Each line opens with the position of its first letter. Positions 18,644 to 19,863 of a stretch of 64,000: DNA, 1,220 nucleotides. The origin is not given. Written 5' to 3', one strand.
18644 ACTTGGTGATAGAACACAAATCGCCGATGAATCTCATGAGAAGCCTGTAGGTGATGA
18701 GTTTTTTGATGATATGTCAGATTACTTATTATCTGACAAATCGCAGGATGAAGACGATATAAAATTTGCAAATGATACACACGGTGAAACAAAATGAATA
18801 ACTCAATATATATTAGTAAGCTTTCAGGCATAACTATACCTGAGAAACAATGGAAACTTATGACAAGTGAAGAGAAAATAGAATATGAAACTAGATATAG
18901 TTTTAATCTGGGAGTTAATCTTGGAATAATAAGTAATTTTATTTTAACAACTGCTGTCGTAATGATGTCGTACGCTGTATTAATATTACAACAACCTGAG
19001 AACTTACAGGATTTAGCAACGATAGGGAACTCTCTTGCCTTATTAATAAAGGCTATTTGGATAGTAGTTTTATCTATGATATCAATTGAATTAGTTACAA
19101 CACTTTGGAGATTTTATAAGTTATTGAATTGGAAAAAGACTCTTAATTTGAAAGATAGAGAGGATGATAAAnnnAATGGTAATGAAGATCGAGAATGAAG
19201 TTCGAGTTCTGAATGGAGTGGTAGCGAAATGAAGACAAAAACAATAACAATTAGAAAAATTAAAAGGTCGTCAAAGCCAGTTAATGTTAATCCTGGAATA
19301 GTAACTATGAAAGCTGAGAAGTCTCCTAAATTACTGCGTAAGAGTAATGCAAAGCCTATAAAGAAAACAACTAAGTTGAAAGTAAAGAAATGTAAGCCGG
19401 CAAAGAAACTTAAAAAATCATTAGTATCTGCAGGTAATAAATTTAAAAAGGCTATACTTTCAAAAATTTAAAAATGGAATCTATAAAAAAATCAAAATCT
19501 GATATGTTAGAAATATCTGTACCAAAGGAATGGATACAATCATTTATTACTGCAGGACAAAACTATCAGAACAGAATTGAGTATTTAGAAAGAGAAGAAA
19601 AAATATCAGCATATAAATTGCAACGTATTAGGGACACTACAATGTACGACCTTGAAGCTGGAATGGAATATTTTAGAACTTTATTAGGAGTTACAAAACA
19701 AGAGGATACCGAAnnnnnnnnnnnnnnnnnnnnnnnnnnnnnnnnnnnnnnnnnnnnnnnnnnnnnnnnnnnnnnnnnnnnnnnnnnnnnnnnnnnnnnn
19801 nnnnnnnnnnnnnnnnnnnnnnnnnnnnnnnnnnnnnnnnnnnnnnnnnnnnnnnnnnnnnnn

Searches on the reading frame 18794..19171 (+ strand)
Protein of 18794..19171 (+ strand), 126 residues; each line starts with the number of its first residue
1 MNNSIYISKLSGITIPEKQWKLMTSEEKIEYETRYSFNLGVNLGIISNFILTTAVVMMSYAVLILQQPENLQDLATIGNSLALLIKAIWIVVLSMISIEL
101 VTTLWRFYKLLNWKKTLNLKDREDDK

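Call 7: search_protein_families(library=pfam, proteins=[window:18794-19171:+], max_evalue=0.01)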
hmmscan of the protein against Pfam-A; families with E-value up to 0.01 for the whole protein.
window:18794-19171:+ (126 aa): 1 family
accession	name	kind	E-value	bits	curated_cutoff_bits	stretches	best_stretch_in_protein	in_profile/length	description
PF03824.22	NicO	-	0.00096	19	27.7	1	37-112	40-112/287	High-affinity nickel-transport protein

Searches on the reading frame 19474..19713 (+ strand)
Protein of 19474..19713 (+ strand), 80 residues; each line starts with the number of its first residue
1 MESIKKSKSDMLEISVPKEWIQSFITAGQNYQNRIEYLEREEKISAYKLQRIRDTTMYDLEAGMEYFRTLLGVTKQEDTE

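Call 7: search_protein_families(library=pfam, proteins=[window:19474-19713:+], max_evalue=0.01)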
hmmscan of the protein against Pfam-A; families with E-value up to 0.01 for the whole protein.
window:19474-19713:+ (80 aa): 0 families

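Call 71: search_protein_families(library=ncbifam, proteins=[window:19474-19713:+], max_evalue=0.001)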
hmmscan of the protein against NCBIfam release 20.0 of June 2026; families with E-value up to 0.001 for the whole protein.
window:19474-19713:+ (80 aa): 0 families

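Call 91: find_homologous_proteins(query=window:19474-19713:+, max_evalue=0.001)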
Query window:19474-19713:+ (80 aa): 1 proteins with E <= 0.001 among 2 candidates.
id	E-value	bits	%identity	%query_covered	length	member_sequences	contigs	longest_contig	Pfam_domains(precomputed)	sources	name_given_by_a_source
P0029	2.7e-44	165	100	100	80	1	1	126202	-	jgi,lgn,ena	-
